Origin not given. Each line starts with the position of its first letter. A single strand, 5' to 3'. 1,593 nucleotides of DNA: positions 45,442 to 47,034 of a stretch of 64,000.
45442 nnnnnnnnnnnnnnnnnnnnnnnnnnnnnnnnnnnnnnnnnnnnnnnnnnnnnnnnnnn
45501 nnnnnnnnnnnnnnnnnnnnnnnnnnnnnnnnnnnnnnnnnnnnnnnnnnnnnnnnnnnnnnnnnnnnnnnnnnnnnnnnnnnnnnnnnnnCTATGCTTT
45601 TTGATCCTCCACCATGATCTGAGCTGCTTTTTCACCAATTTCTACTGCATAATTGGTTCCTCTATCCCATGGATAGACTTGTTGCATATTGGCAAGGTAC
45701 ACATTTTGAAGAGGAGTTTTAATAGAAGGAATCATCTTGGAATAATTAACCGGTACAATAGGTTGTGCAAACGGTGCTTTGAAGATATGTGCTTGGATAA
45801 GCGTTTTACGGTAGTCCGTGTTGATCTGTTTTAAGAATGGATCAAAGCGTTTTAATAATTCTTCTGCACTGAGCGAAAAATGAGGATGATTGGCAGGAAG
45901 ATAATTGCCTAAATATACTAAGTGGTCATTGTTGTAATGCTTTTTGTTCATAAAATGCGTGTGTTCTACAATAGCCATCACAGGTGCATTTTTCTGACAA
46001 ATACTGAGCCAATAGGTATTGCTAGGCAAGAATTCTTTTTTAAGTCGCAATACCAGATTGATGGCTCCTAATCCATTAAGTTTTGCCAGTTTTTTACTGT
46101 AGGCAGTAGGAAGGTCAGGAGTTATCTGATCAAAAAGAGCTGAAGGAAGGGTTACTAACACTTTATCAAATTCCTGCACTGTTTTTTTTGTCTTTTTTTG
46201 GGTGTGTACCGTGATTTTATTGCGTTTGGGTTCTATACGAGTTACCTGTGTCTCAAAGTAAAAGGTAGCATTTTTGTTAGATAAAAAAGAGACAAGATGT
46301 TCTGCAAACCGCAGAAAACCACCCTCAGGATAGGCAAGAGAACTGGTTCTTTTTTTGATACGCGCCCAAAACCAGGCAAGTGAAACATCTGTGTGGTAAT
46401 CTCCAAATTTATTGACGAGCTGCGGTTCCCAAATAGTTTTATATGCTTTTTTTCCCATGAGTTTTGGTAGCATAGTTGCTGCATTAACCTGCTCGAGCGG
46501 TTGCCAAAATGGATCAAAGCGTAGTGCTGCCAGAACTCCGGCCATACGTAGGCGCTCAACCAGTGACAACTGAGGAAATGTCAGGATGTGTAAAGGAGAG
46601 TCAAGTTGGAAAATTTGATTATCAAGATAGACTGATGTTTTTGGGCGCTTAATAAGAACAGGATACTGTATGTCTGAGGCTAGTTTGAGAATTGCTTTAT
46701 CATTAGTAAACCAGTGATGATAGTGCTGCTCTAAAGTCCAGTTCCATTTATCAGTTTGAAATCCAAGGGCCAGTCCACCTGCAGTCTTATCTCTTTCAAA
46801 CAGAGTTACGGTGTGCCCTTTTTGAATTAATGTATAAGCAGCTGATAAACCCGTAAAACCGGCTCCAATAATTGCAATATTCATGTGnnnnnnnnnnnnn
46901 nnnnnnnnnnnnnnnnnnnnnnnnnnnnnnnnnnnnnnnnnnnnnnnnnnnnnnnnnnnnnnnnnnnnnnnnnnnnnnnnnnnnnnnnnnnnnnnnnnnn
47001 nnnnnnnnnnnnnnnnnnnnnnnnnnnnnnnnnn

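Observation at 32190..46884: First block of an envelope-glycopolymer cluster: GT-C enzymes, DUF2298 YYY protein, LCP ligase, FemAB-like, epimerase and FAD oxidoreductase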

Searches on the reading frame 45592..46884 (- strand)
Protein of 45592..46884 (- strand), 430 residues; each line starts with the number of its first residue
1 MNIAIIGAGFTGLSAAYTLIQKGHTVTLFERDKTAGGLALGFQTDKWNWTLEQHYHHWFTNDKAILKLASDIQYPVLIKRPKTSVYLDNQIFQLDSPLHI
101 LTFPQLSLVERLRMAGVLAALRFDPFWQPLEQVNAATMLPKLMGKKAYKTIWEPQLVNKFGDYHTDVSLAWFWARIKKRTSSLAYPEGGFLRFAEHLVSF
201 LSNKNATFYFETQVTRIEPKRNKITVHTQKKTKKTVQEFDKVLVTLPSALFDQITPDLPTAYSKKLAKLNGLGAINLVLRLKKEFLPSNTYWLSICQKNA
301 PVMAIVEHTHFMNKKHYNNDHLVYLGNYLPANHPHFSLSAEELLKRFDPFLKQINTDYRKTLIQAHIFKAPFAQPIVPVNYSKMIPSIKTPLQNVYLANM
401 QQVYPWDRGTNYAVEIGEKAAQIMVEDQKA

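Call 4: search_protein_families(library=pfam, proteins=[window:45592-46884:-], max_evalue=0.01)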
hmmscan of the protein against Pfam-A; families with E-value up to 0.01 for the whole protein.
window:45592-46884:- (430 aa): 19 families
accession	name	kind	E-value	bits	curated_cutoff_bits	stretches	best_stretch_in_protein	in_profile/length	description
PF01593.30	Amino_oxidase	-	1.9e-25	90.5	19.8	1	10-423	1-441/443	Flavin containing amine oxidoreductase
PF01266.30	DAO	-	1.1e-12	48.6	27.9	1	3-36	2-35/353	FAD dependent oxidoreductase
PF13450.12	NAD_binding_8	-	1.2e-10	41.9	21.9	1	5-68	1-64/68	NAD(P)-binding Rossmann-like domain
PF07992.20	Pyr_redox_2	-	2.2e-09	37.6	26.1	1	2-92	2-85/291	Pyridine nucleotide-disulphide oxidoreductase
PF00070.33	Pyr_redox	-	2e-06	28.7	22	1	2-34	1-33/82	Pyridine nucleotide-disulphide oxidoreductase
PF06100.17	MCRA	-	2.3e-05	23.9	23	0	4-72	5-76/495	MCRA family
PF12831.13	FAD_oxidored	-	4.4e-05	23.4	27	1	3-39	2-38/416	FAD dependent oxidoreductase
PF13454.12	NAD_binding_9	-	6.4e-05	23.4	21.8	1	4-39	1-40/155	FAD-NAD(P)-binding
PF03486.20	HI0933_like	-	7.3e-05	22.8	50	1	2-36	2-36/244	HI0933-like protein Rossmann domain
PF02558.23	ApbA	-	0.00014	22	22.2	0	3-33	1-31/150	Ketopantoate reductase PanE/ApbA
PF00890.30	FAD_binding_2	-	0.00021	21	20.4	1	3-37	2-36/414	FAD binding domain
PF13738.12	Pyr_redox_3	-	0.00037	20.3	30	0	3-34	167-198/305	Pyridine nucleotide-disulphide oxidoreductase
PF01946.23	Thi4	-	0.00056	19.7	26.2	1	2-37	19-55/235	Thi4 family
PF02737.24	3HCDH_N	-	0.0027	18.1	22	1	2-36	1-35/180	3-hydroxyacyl-CoA dehydrogenase, NAD binding domain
PF01210.29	NAD_Gly3P_dh_N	-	0.0039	17.6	23.1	0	2-33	1-32/158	NAD-dependent glycerol-3-phosphate dehydrogenase N-terminus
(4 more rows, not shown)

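Call 5: search_protein_families(library=ncbifam, proteins=[window:45592-46884:-], max_evalue=0.01)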
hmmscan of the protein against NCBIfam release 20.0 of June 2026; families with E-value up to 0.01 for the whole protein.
window:45592-46884:- (430 aa): 79 families (the best 25 are shown)
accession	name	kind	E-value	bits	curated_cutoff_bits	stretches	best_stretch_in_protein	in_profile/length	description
NF005560.0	PRK07233.1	equivalog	4.5e-121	404.7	252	1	1-428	1-432/435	hypothetical protein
TIGR03467.1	HpnE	equivalog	1.1e-24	87.5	283.05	1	3-398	1-402/430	hydroxysqualene dehydroxylase HpnE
NF005548.0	PRK07208.1-4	equivalog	1.9e-20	72.9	389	2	2-153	5-152/488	hypothetical protein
NF005547.0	PRK07208.1-3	equivalog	4.9e-18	65.1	380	1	2-394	6-408/465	hypothetical protein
TIGR02733.1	desat_CrtD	equivalog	6.9e-13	48.1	549.7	2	2-48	3-49/492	C-3',4' desaturase CrtD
NF058655.1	CrtID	equivalog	9.6e-13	47.8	640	1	3-50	1-48/478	bifunctional phytoene desaturase/3,4-desaturase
TIGR02734.1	crtI_fam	subfamily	2.7e-11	42.9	238.1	1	4-45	2-43/504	phytoene desaturase family protein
NF005545.0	PRK07208.1-1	equivalog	1.5e-10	40.1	451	1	2-93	9-100/504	hypothetical protein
TIGR02731.1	phytoene_desat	equivalog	1.9e-10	40.1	569.4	2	3-72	2-70/453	15-cis-phytoene desaturase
TIGR03197.1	MnmC_Cterm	equivalog_domain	3.9e-10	39.4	174.2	1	3-36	2-35/400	FAD-dependent 5-carboxymethylaminomethyl-2-thiouridine(34) oxidoreductase MnmC1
NF009410.0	PRK12771.1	subfamily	5.8e-10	38.4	516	1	2-38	140-176/566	NAD(P)-binding protein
NF045637.1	carotdesatCrtDProt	equivalog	1.1e-09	37.4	580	1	3-38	1-36/485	1-hydroxycarotenoid 3,4-desaturase CrtD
NF009074.0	PRK12409.1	equivalog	8.9e-09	35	494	1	2-35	3-36/410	D-amino acid dehydrogenase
NF009454.0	PRK12814.1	equivalog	9.9e-09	34.1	916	1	2-38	195-231/657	putative NADPH-dependent glutamate synthase small subunit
NF053546.1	violacein_VioA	equivalog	1.1e-08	34.9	600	1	185-264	174-254/411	flavin-dependent violacein biosynthesis tryptophan-2 monooxygenase VioA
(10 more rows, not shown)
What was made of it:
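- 45592..46884 (-): Cytoplasmic FAD-dependent oxidoreductase (430 aa) of NCBIfam family PRK07233. The reaction it catalyses is unknown. NF005560 scores 404.7 bits against a cut-off of 252 (call 5).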

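Call 10: find_homologous_proteins(query=window:45592-46884:-, max_evalue=1e-10)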
Query window:45592-46884:- (430 aa): 5122 proteins with E <= 1e-10 among 8000 candidates; the best 120 are listed.
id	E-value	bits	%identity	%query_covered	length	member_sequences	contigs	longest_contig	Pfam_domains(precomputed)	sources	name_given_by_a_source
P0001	1.7e-189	648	64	99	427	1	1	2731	PF01266.31,PF01593.31,PF13450.13,PF07992.21,PF00070.34,PF03486.21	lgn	-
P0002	8.6e-188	643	63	99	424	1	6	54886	PF01266.31,PF01593.31,PF13450.13,PF07992.21,PF00070.34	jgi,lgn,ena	-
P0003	5.9e-187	640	63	99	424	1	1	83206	PF01266.31,PF01593.31,PF13450.13,PF07992.21,PF00070.34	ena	-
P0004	1.2e-186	639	63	99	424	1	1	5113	PF01266.31,PF01593.31,PF13450.13,PF07992.21,PF00070.34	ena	-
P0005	1.3e-186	639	63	99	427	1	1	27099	PF01946.24,PF01266.31,PF01593.31,PF13450.13,PF07992.21,PF00070.34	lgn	-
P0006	1.1e-185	636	63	99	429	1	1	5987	PF01266.31,PF01593.31,PF13450.13,PF07992.21,PF00070.34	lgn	-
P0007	1.6e-185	635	63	99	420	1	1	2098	PF01266.31,PF01593.31,PF13450.13,PF07992.21,PF00070.34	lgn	-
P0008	2.7e-185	634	61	99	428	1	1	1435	PF01266.31,PF01593.31,PF13450.13,PF07992.21,PF00070.34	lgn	-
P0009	9.5e-185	633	63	99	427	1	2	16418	PF01266.31,PF01593.31,PF13450.13,PF00070.34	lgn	-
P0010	3.2e-184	631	63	99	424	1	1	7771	PF01266.31,PF01593.31,PF13450.13,PF07992.21,PF00070.34,PF03486.21,PF13454.13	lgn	-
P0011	4.1e-184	630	61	99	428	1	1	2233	PF01266.31,PF01593.31,PF13450.13,PF07992.21,PF00070.34,PF03486.21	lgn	-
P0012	1.1e-183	629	62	99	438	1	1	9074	PF01946.24,PF01266.31,PF01593.31,PF13450.13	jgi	-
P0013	2.5e-183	628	61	100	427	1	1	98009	PF01266.31,PF01593.31,PF13450.13,PF07992.21,PF00070.34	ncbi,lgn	-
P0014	2.6e-183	628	62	99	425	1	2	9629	PF01266.31,PF01593.31,PF13450.13,PF00070.34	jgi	jgi:protoporphyrinogen oxidase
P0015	3.4e-183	627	62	100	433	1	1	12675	PF01266.31,PF01593.31,PF13450.13,PF00890.31,PF00070.34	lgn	-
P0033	9.3e-181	619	61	99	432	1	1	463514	PF01266.31,PF01593.31,PF13450.13,PF07992.21,PF00070.34,PF12831.14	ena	-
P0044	6.2e-180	617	62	99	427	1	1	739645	PF01946.24,PF01266.31,PF01593.31,PF13450.13,PF07992.21,PF00070.34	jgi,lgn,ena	-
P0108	5.3e-177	607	59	100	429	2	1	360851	PF01266.31,PF01593.31,PF13450.13,PF07992.21,PF00070.34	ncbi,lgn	-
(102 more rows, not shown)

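Call 11: find_encoding_contigs(protein=P0044, flank=10000, max_places=2)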
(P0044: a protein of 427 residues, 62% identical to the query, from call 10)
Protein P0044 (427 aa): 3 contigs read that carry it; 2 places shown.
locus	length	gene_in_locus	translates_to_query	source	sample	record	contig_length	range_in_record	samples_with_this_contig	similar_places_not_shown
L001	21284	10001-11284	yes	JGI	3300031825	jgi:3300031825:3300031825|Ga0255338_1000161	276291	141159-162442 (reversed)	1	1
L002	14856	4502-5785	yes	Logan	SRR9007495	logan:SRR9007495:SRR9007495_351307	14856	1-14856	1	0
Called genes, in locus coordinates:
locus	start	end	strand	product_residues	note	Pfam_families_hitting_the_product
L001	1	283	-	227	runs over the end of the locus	PF12705:PDDEXK_1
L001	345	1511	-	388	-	PF14082:SduA_C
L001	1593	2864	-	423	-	PF00376:MerR, PF12728:HTH_17, PF13411:MerR_1, PF00145:DNA_methylase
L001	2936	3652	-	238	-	PF09553:RE_Eco47II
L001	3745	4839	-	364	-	PF00704:Glyco_hydro_18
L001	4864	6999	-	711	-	PF00009:GTP_EFTU, PF22042:EF-G_D2, PF03144:GTP_EFTU_D2, PF14492:EFG_III, PF16658:RF3_C, PF03764:EFG_IV, PF00679:EFG_C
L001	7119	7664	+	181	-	-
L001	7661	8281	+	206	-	PF04350:PilO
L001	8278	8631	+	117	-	-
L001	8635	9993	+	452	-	PF16656:Pur_ac_phosph_N (weak), PF19077:Big_13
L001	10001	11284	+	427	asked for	PF00070:Pyr_redox (faint), PF01266:DAO, PF01593:Amino_oxidase, PF01946:Thi4 (faint), PF07992:Pyr_redox_2 (weak), PF13450:NAD_binding_8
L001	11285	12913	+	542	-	PF13231:PMT_2 (weak)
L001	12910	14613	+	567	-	PF13231:PMT_2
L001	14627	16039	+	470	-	PF13231:PMT_2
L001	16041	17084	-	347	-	PF01073:3Beta_HSD, PF01370:Epimerase, PF02719:Polysacc_synt_2, PF04321:RmlD_sub_bind, PF05368:NmrA (weak), PF13460:NAD_binding_10, PF16363:GDP_Man_Dehyd, PF07993:NAD_binding_4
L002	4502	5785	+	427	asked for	PF00070:Pyr_redox (faint), PF01266:DAO, PF01593:Amino_oxidase, PF01946:Thi4 (faint), PF07992:Pyr_redox_2 (weak), PF13450:NAD_binding_8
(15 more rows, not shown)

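Call 12: find_encoding_contigs(protein=P0033, flank=10000, max_places=2)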
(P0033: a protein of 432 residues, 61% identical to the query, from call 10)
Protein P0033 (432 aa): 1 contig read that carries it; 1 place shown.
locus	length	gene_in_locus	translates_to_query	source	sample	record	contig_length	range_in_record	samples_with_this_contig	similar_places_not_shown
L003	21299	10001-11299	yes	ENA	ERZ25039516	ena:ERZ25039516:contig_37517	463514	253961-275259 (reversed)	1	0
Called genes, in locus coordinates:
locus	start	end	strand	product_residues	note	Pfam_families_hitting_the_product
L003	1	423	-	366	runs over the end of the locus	PF00704:Glyco_hydro_18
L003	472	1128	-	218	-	PF02585:PIG-L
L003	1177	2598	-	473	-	PF00232:Glyco_hydro_1, PF02449:Glyco_hydro_42 (weak)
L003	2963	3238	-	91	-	-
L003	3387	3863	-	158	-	-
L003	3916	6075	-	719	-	PF00009:GTP_EFTU, PF22042:EF-G_D2, PF03144:GTP_EFTU_D2, PF14492:EFG_III, PF16658:RF3_C, PF03764:EFG_IV, PF00679:EFG_C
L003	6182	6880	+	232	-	PF01789:PsbP (faint)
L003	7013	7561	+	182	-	-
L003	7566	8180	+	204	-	PF04350:PilO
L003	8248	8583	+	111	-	-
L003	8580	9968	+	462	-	PF19077:Big_13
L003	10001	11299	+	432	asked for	PF00070:Pyr_redox (faint), PF01266:DAO, PF01593:Amino_oxidase, PF07992:Pyr_redox_2 (faint), PF12831:FAD_oxidored (faint), PF13450:NAD_binding_8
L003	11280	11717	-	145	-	-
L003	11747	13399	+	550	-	PF13231:PMT_2 (weak)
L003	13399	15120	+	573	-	PF13231:PMT_2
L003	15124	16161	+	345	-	PF01073:3Beta_HSD, PF01370:Epimerase, PF02719:Polysacc_synt_2, PF04321:RmlD_sub_bind, PF05368:NmrA (weak), PF13460:NAD_binding_10, PF16363:GDP_Man_Dehyd, PF07993:NAD_binding_4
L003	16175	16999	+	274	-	-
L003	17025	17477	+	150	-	-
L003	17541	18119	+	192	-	-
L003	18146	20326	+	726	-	PF10060:DUF2298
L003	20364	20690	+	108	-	PF18895:T4SS_pilin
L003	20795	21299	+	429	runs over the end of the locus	PF12666:PrgI (weak), PF13620:CarboxypepD_reg (weak)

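Call 13: find_encoding_contigs(protein=P0108, flank=10000, max_places=2)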
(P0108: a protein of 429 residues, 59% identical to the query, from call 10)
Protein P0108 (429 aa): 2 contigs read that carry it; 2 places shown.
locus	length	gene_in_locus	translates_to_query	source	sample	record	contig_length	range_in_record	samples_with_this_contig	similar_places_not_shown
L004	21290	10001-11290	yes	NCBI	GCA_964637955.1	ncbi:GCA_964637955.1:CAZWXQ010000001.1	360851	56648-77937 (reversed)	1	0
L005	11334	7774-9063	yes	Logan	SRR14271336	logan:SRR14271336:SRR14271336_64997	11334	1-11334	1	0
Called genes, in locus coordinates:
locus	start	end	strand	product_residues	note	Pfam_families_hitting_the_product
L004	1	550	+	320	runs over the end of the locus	PF01207:Dus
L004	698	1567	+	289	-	PF12710:HAD (faint)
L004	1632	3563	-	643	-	-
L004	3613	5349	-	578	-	PF00009:GTP_EFTU, PF03144:GTP_EFTU_D2, PF00679:EFG_C, PF06421:LepA_C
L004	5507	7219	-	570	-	PF01554:MatE (weak), PF03023:MurJ, PF13440:Polysacc_synt_3 (weak)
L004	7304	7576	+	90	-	PF01649:Ribosomal_S20p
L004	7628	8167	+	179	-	-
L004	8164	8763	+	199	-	PF04350:PilO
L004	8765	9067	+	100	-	-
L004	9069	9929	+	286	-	PF16656:Pur_ac_phosph_N (weak)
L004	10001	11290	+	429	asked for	PF00070:Pyr_redox (faint), PF01266:DAO (weak), PF01593:Amino_oxidase, PF07992:Pyr_redox_2 (faint), PF13450:NAD_binding_8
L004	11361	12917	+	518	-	-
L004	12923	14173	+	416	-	-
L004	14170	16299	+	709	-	PF10060:DUF2298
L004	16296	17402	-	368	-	PF03816:LytR_cpsA_psr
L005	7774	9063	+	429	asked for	PF00070:Pyr_redox (faint), PF01266:DAO (weak), PF01593:Amino_oxidase, PF07992:Pyr_redox_2 (faint), PF13450:NAD_binding_8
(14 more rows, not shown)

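Call 19: search_solved_structures(query=window:45592-46884:-, max_evalue=0.001)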
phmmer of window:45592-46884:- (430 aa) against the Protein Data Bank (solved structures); distinct sequences matched with E-value up to 0.001: 16.
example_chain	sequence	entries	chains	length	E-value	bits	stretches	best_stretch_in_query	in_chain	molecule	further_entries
4rep_A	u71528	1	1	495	3.4e-07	32.7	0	2-50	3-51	Gamma-carotene desaturase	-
1reo_A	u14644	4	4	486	2.5e-06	29.9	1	2-50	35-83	AHPLAAO | L-amino acid oxidase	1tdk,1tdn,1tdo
5z2g_A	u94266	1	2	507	2.9e-06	29.7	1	2-51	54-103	L-amino acid oxidase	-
5ts5_A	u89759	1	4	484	4.7e-06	29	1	3-50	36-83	Amine oxidase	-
4e0v_A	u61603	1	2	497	5.9e-06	28.7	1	3-50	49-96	L-amino-acid oxidase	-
3kve_A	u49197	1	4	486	1.5e-05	27.3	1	2-49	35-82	L-amino acid oxidase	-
1f8r_A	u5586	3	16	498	0.00016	23.9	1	2-49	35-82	L-AMINO ACID OXIDASE | L-amino-acid oxidase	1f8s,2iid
5mog_A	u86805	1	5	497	0.00022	23.5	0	2-65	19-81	Phytoene dehydrogenase, chloroplastic/chromoplastic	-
4zcc_A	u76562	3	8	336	0.00053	22.2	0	3-49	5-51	Renalase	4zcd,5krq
9qs1_A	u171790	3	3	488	0.00066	21.9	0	3-52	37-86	Tetrapodal ancestor of L-amino acis oxidases | Tetrapodal ancestor of L-amino acid oxidases | Tetrapodal ancestor of L-amino acid oxidases co-crystallised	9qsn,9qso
9run_A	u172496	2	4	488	0.00066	21.9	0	3-52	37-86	Tetrapodal ancestor of L-amino acid oxidase: Q225H-W377I double mutant | Tetrapodal ancestor of L-amino acid oxidases: W377I mutant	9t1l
9rvh_A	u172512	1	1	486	0.00067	21.9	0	3-52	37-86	Tetrapodal ancestor of L-amino acid oxidase: Q225A-Loop (P361-PREGA-L367) mutant with phen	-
9rvj_A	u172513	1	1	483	0.00067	21.9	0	3-52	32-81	Tetrapodal ancestor of L-amino acid oxidase: Q225H - W377I double mutant with phenylalanin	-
9rum_A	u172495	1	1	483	0.00069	21.8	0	3-52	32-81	Tetrapodal ancestor of L-amino acid oxidase: Q225A mutant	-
7mfm_I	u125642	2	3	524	0.0007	21.8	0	2-39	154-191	Glutamate synthase (NADPH) small chain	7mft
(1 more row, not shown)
